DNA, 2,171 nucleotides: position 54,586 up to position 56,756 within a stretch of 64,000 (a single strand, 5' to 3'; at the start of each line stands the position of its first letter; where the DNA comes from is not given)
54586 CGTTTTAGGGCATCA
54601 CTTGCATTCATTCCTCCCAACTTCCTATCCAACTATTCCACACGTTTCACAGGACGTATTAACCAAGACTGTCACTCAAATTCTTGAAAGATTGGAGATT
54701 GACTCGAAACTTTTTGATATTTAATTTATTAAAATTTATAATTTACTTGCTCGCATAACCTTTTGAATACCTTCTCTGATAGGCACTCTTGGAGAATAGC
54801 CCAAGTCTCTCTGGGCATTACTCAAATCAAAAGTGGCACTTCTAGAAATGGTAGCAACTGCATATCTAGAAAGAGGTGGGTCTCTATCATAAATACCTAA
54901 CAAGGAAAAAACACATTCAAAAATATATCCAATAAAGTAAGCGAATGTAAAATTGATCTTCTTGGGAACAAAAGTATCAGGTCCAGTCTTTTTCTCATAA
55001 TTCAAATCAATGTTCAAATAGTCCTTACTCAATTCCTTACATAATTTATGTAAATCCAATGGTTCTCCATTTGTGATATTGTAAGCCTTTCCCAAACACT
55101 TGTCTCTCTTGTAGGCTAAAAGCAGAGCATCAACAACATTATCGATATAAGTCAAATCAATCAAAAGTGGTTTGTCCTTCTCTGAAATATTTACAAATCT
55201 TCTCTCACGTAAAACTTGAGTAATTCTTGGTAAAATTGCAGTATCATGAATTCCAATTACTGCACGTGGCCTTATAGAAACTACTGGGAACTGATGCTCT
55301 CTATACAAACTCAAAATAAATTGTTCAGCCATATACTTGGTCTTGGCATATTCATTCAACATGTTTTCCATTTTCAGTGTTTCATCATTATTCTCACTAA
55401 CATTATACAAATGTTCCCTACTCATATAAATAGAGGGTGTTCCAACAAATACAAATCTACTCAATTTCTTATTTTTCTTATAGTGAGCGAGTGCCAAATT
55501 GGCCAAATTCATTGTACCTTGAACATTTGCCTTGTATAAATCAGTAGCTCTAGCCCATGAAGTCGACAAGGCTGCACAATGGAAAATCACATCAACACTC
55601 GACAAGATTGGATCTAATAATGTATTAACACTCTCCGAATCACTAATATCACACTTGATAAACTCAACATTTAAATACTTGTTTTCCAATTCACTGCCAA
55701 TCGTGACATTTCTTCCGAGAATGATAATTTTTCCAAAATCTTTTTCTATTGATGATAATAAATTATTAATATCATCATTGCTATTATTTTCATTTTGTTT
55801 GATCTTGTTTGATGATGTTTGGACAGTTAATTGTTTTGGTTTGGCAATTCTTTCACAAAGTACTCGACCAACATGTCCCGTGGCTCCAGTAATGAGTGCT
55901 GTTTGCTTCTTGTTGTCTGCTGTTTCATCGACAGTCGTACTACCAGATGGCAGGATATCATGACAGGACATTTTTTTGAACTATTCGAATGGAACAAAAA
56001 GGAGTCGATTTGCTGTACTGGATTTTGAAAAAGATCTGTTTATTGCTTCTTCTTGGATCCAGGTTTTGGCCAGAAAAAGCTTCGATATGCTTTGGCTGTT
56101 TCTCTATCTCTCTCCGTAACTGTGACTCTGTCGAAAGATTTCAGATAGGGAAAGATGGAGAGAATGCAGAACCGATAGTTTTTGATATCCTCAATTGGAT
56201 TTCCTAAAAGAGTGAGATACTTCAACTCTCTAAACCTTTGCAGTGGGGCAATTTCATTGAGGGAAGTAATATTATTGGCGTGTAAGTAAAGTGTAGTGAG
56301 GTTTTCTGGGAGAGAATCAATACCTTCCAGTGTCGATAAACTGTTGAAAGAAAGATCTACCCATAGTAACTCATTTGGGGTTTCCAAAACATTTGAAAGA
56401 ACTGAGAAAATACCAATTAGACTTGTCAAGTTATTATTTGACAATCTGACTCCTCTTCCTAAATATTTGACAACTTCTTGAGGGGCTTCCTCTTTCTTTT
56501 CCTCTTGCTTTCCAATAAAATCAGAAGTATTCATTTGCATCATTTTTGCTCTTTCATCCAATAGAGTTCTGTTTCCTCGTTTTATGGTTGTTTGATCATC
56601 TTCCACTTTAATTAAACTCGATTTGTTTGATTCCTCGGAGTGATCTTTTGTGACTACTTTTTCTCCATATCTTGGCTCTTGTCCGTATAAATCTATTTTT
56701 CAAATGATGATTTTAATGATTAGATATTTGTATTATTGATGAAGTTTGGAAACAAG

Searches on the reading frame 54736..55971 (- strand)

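Call 12: search_protein_families(library=pfam, proteins=[window:54736-55971:-], max_evalue=0.001)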
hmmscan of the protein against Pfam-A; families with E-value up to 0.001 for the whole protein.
window:54736-55971:- (411 aa): 10 families
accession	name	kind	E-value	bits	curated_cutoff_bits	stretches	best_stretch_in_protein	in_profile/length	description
PF01370.27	Epimerase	-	1.1e-29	104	20.9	1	25-299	1-239/240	NAD dependent epimerase/dehydratase family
PF01073.25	3Beta_HSD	-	2.8e-22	79.5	22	1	27-317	2-267/280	3-beta hydroxysteroid dehydrogenase/isomerase family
PF07993.18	NAD_binding_4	-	3.8e-22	79.1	20.1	1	27-282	1-257/258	Male sterility protein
PF16363.11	GDP_Man_Dehyd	-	2.8e-16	60.3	27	1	99-313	51-261/332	GDP-mannose 4,6 dehydratase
PF04321.23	RmlD_sub_bind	-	5.2e-10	39.3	27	1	81-264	2-177/287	RmlD substrate binding domain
PF02719.21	Polysacc_synt_2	-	3.6e-07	30.1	20.2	1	26-163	2-118/293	Polysaccharide biosynthesis protein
PF00106.31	adh_short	-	5.7e-07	29.7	26.6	1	90-169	39-127/195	short chain dehydrogenase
PF08659.16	KR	-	2.7e-06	27.9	22.6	1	24-160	2-123/180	KR domain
PF13460.12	NAD_binding_10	-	7.5e-05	23.1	27.2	0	85-219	25-131/184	NAD(P)H-binding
PF13561.12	adh_short_C2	-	0.00068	19.7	27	0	100-162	43-117/236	Enoyl-(Acyl carrier protein) reductase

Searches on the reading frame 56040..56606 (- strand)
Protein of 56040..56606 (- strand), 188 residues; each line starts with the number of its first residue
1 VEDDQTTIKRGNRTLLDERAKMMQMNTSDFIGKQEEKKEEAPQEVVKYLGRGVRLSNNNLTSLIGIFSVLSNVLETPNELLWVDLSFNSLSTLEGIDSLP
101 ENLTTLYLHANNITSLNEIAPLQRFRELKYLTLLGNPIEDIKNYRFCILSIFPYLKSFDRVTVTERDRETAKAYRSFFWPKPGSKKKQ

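Call 3: search_protein_families(library=pfam, proteins=[window:56040-56606:-], max_evalue=1)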
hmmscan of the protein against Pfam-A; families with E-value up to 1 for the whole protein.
window:56040-56606:- (188 aa): 6 families
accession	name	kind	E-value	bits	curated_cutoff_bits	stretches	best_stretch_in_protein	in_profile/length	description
PF14580.12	LRR_9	-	1.2e-11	44.9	30.5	1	92-173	79-160/175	Leucine-rich repeat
PF12799.13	LRR_4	-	8e-09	35.9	27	2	102-143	2-41/44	Leucine Rich repeats (2 copies)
PF13855.12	LRR_8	-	3.4e-05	23.9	27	2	102-142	2-41/61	Leucine rich repeat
PF00560.39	LRR_1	-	0.0028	17.9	20.6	0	102-116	1-17/23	Leucine Rich Repeat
PF24048.1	LRR_NXF1-5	-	0.0041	17.1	30.5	1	75-159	51-141/142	NXF1/2/3/5 leucine-rich repeat domain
PF23211.1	LRR_LRWD1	-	0.13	12.4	28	1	71-142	35-102/190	Leucine-rich repeat and WD repeat-containing protein 1, LRR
